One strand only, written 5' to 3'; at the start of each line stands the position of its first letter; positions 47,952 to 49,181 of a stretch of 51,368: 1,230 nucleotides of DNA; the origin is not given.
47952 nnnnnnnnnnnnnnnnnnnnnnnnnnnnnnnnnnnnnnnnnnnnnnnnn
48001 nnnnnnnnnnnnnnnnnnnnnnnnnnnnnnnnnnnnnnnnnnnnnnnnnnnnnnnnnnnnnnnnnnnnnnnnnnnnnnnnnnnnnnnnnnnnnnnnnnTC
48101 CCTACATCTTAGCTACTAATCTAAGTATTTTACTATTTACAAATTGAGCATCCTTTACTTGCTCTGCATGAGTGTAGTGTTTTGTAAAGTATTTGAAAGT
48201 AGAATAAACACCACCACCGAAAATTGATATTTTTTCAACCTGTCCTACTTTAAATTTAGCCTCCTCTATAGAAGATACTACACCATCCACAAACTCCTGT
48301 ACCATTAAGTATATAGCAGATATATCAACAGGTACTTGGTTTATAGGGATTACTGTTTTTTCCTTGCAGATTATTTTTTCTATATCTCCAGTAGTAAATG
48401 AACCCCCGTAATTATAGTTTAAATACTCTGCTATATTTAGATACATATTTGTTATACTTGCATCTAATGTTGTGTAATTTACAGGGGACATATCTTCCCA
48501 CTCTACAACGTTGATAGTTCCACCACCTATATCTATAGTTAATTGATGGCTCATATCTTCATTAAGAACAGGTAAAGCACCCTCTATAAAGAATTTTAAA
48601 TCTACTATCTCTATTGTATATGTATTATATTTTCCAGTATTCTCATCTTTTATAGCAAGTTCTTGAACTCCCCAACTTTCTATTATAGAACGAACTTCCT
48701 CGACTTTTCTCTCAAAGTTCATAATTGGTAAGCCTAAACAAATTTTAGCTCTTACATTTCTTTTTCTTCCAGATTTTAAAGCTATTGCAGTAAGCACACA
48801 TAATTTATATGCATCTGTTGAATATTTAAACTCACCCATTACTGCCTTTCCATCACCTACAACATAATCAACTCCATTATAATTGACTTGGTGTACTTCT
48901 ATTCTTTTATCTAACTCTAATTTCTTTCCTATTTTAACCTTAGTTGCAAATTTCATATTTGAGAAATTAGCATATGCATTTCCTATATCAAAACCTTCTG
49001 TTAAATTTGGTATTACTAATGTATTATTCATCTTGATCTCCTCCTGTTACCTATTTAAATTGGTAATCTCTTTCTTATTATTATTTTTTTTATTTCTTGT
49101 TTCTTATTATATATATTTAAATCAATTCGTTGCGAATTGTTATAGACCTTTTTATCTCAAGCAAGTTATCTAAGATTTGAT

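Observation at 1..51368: Two promoter classes split the genome into a candidate plasmid-maintenance set and lytic operons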

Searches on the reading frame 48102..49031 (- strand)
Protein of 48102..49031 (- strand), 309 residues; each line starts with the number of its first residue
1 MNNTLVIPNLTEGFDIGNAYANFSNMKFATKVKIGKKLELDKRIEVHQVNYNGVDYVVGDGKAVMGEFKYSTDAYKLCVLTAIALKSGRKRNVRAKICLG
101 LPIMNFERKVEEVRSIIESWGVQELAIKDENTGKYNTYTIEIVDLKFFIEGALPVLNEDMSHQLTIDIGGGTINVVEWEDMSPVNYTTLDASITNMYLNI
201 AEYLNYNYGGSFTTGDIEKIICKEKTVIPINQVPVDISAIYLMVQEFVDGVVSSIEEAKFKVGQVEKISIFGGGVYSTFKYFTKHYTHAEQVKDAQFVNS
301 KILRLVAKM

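Call 13: search_protein_families(library=pfam, proteins=[window:48102-49031:-], max_evalue=0.01)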
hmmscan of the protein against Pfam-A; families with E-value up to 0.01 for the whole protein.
window:48102-49031:- (309 aa): 2 families
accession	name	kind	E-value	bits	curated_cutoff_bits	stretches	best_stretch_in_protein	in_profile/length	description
PF17989.7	ALP_N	-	8.7e-09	36.2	26.3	1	13-151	1-146/148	Actin like proteins N terminal domain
PF21522.3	MreB-like_C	-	0.00013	23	27.8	1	166-276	2-115/123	Archaeal actin homologue MreB-like, C-terminal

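Call 62: search_dna_similar(query=window:48102-49031:-, collection=plasmids, mode=protein, max_rows=12)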
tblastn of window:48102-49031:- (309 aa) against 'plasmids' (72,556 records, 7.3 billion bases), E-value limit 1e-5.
Records with a match: 57; places in all: 57; records where one place covers at least 80% of the query: 57.
Best place of each record, by identity: <60% 57.
By first word of the organism name: Clostridium 56; Clostridioides 1.
By predicted mobility (MOB-suite, as given by PLSDB): non-mobilizable 33; mobilizable 16; conjugative 8.
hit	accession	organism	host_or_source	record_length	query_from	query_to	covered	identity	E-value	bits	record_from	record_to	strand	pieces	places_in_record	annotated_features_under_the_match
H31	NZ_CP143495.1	Clostridium perfringens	pig,fecal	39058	1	306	99%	36.6%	8e-47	175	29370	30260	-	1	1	ParM/StbA family protein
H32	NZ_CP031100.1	Clostridium botulinum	-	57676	10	307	96%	37.5%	2e-51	189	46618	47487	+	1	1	ParM/StbA family protein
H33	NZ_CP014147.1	Clostridium botulinum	Microbial isolate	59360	10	307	96%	37.5%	2e-51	189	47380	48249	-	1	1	ParM/StbA family protein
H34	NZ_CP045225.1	Clostridioides difficile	Sus scrofa domestica,feces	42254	13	308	96%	37.5%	3e-53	194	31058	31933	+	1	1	ParM/StbA family protein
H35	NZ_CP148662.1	Clostridium perfringens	Chicken,single cell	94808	13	306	95%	36.7%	3e-45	171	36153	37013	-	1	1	ParM/StbA family protein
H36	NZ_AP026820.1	Clostridium tetani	soil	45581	13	307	95%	36.1%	1e-46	174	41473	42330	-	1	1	ParM/StbA family protein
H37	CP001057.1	Clostridium botulinum B str. Eklund 17B (NRP)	-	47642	13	309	96%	35.8%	2e-46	174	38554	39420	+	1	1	putative ATPase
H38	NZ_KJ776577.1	Clostridium botulinum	-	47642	13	309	96%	35.8%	2e-46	174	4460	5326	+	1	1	ParM/StbA family protein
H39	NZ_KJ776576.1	Clostridium botulinum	-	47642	13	309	96%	35.8%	2e-46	174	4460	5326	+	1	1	ParM/StbA family protein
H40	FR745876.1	Clostridium botulinum B str. Eklund 17B (NRP)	-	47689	13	309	96%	35.8%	2e-46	174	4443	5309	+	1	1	parM: putative plasmid segregation protein, ATPase ParM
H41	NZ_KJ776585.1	Clostridium botulinum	-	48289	13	309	96%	35.5%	2e-46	174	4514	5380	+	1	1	ParM/StbA family protein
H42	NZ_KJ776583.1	Clostridium botulinum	-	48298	13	309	96%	35.5%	2e-46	174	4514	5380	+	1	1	ParM/StbA family protein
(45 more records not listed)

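Call 63: search_dna_similar(query=window:48102-49031:-, collection=phages, mode=protein, max_rows=12)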
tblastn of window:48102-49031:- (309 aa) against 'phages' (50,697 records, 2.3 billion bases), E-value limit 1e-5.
Records with a match: 5; places in all: 5; records where one place covers at least 80% of the query: 4.
Best place of each record, by identity: <60% 5.
By first word of the organism name: Clostridium 3; Bacteriophage 2.
By host as written in the record: - 3; Clostridium perfringens 2.
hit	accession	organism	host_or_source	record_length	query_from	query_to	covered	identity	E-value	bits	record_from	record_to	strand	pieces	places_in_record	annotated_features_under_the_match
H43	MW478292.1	Clostridium phage vB_CpeS-1181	Clostridium perfringens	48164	11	309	97%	30.0%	7e-22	101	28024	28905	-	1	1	ParM/StbA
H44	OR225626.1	Clostridium phage LPCPA58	-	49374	11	309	97%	30.0%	2e-21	100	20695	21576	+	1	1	hypothetical protein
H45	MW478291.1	Clostridium phage phiCp-D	Clostridium perfringens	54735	11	300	94%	27.2%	3e-12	73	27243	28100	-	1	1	ParM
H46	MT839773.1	Bacteriophage sp.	human fecal samples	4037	49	298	81%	24.6%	2e-10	67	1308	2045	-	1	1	record has no annotation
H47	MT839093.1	Bacteriophage sp.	human fecal samples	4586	49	275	73%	25.4%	1e-6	56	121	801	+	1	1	record has no annotation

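Call 69: find_homologous_proteins(query=window:48102-49031:-, max_evalue=1e-10)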
Query window:48102-49031:- (309 aa): 31 proteins with E <= 1e-10 among 1220 candidates.
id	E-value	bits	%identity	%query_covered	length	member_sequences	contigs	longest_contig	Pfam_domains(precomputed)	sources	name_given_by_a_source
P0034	2.9e-200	682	100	100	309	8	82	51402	PF17989.8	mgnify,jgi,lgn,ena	mgnify:CR=1 FL=1|jgi:plasmid segregation protein ParM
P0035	4.7e-123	429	65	98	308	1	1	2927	PF17989.8,PF21522.4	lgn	-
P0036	4.0e-120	419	64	98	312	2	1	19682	PF17989.8,PF21522.4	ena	-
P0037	1.5e-118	414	63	97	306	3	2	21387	PF17989.8,PF21522.4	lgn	-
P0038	3.1e-116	406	63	97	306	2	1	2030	PF17989.8,PF21523.4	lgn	-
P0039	1.6e-114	401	97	61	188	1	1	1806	PF17989.8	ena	-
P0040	4.8e-111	389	59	100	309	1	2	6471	PF17989.8,PF21522.4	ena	-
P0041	1.2e-109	385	61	97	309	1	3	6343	PF17989.8,PF21523.4,PF21522.4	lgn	-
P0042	8.7e-103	362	56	97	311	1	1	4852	PF17989.8,PF21522.4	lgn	-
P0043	7.1e-82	293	48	98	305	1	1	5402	PF17989.8,PF21522.4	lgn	-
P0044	1.1e-52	198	39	96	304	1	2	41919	PF17989.8,PF21522.4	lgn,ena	-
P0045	4.8e-52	196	40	96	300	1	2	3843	PF17989.8,PF21522.4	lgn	-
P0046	6.3e-51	192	38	96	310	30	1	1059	PF17989.8,PF21522.4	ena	-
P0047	1.0e-49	188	37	96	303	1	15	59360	PF17989.8,PF21522.4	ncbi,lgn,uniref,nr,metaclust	ncbi:ParM/StbA family protein [Clostridium botulinum]|uniref:Putative ATPase n=1 Tax=Clostridium bot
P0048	2.7e-49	187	37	96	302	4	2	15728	PF17989.8,PF21522.4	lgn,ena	-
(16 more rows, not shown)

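Call 70: find_encoding_contigs(protein=P0037, flank=10000, max_places=2)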
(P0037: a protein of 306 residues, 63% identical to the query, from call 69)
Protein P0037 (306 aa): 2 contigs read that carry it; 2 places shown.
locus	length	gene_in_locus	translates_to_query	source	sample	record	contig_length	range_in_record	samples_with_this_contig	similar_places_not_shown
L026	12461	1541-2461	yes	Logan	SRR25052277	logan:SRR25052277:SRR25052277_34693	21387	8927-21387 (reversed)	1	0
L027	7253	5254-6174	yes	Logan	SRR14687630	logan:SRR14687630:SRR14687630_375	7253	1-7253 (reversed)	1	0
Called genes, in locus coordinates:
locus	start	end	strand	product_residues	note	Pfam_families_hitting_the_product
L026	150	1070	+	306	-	PF13730:HTH_36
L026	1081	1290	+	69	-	-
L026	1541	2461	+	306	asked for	PF17989:ALP_N, PF21522:MreB-like_C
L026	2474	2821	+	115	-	-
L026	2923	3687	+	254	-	PF01695:IstB_IS21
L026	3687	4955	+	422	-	PF03796:DnaB_C, PF13481:AAA_25 (weak)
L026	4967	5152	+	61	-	-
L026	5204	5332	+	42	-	-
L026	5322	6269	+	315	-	PF13155:Toprim_2, PF13662:Toprim_4 (weak)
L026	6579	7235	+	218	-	-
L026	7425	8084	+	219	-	-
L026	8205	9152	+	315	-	-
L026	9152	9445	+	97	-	-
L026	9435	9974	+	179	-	PF02075:RuvC (weak)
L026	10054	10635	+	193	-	PF00265:TK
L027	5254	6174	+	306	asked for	PF17989:ALP_N, PF21522:MreB-like_C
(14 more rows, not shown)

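Call 71: find_encoding_contigs(protein=P0036, flank=10000, max_places=2)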
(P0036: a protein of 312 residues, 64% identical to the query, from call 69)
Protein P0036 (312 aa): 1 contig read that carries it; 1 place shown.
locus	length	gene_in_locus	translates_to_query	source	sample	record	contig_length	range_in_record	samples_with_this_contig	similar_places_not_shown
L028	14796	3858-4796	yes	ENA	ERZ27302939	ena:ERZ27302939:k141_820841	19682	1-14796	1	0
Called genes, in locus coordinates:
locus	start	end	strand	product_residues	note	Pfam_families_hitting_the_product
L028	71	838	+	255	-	PF01510:Amidase_2, PF08239:SH3_3 (weak)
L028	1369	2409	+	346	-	-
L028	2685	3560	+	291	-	PF13730:HTH_36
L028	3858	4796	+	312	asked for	PF17989:ALP_N, PF21522:MreB-like_C (weak)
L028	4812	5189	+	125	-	-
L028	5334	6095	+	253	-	PF01695:IstB_IS21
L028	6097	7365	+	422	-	PF03796:DnaB_C, PF13481:AAA_25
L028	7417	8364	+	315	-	PF13155:Toprim_2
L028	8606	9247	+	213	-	-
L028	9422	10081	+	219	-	-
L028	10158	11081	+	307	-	-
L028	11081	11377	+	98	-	-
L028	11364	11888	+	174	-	PF02075:RuvC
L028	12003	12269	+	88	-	-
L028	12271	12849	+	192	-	PF00265:TK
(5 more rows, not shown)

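Call 89: search_solved_structures(query=window:48102-49031:-, max_evalue=0.01)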
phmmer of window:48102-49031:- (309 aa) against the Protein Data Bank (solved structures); distinct sequences matched with E-value up to 0.01: 1.
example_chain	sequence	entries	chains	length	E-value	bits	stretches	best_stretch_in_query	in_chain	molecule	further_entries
3js6_A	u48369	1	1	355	0.0072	19.3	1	165-300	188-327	Uncharacterized ParM protein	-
